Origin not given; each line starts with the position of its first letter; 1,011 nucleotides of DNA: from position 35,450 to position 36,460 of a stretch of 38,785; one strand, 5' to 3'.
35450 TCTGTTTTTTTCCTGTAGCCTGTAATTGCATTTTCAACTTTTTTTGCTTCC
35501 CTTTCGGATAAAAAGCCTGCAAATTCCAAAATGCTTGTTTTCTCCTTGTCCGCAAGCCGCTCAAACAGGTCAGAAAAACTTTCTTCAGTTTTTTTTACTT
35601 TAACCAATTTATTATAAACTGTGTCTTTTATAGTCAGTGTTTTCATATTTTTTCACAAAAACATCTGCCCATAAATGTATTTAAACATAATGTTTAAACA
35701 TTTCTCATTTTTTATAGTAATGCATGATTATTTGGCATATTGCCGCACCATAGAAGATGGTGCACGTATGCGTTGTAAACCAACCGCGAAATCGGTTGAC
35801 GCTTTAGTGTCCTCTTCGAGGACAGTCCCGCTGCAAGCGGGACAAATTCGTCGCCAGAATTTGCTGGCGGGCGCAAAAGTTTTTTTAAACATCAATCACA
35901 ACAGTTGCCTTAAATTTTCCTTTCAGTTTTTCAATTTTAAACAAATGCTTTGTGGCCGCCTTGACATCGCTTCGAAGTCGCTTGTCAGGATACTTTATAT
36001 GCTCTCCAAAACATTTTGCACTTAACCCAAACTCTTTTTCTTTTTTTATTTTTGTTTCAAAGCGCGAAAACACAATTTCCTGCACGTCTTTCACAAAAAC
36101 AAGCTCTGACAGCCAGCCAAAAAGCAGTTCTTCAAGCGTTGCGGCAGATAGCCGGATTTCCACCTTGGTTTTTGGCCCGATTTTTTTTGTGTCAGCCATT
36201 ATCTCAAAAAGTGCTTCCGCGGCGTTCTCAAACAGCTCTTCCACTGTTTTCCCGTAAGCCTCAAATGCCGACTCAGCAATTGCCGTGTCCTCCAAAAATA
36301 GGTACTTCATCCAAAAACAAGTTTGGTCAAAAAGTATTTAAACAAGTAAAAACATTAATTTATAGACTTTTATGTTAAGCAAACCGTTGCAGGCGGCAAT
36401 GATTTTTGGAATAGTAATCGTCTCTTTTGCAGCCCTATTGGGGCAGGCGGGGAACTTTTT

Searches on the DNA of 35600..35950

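Call 54: search_rna_families(source=window, start=35600, end=35950, threshold=evalue, max_evalue=10)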
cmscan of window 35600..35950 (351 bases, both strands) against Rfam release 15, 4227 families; matches with E-value up to 10: 4.
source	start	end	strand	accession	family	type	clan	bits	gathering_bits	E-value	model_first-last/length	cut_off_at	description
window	35660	35746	+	RF00580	SNORD91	Gene; snRNA; snoRNA; CD-box;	-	19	51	0.92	1-95/95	no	Small nucleolar RNA SNORD91 family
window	35885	35950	-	RF02183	ST7-OT3_1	Gene; lncRNA;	-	15.2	50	5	1-79/79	no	ST7 overlapping transcript 3 conserved region 1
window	35613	35779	-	RF00125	IS128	Gene; sRNA;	-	14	80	1.7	1-209/209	no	IS128 RNA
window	35626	35786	-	RF02081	STnc550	Gene; sRNA;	-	9.8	48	4.1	136-304/388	no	Enterobacterial sRNA STnc550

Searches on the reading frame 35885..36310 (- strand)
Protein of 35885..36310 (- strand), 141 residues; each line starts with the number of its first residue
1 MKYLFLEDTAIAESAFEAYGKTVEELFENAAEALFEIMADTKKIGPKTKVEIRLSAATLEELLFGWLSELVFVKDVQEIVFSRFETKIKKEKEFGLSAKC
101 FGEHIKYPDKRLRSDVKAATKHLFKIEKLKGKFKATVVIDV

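Call 71: find_encoding_contigs(protein=window:35885-36310:-, flank=10000, max_places=4)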
Protein window:35885-36310:- (141 aa): 6 contigs read that carry it; 4 places shown.
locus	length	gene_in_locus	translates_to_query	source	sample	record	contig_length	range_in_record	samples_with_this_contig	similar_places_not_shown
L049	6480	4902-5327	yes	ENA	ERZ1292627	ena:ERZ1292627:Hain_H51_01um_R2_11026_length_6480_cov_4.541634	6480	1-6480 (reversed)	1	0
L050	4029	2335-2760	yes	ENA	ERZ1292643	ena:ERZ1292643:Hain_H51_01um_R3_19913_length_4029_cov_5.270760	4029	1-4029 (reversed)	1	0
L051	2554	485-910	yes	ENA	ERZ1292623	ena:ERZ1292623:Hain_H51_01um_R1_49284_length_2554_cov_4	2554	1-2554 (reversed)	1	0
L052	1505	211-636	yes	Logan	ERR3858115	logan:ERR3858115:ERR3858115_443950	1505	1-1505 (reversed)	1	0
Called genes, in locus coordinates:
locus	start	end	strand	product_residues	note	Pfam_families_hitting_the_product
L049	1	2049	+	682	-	?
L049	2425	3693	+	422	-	PF00009:GTP_EFTU, PF01926:MMR_HSR1 (weak), PF14578:GTP_EFTU_D4 (faint), PF03144:GTP_EFTU_D2, PF03143:GTP_EFTU_D3, PF22594:GTP-eEF1A_C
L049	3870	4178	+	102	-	PF00338:Ribosomal_S10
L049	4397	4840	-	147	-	-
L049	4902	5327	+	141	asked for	PF01951:Archease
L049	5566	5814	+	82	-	PF02697:VAPB_antitox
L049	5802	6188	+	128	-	PF01850:PIN (weak)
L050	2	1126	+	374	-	?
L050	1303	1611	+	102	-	PF00338:Ribosomal_S10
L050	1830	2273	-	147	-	-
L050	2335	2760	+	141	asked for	PF01951:Archease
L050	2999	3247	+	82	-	PF02697:VAPB_antitox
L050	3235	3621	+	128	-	PF01850:PIN (weak)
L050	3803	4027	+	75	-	?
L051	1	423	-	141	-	?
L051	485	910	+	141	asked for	PF01951:Archease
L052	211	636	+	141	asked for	PF01951:Archease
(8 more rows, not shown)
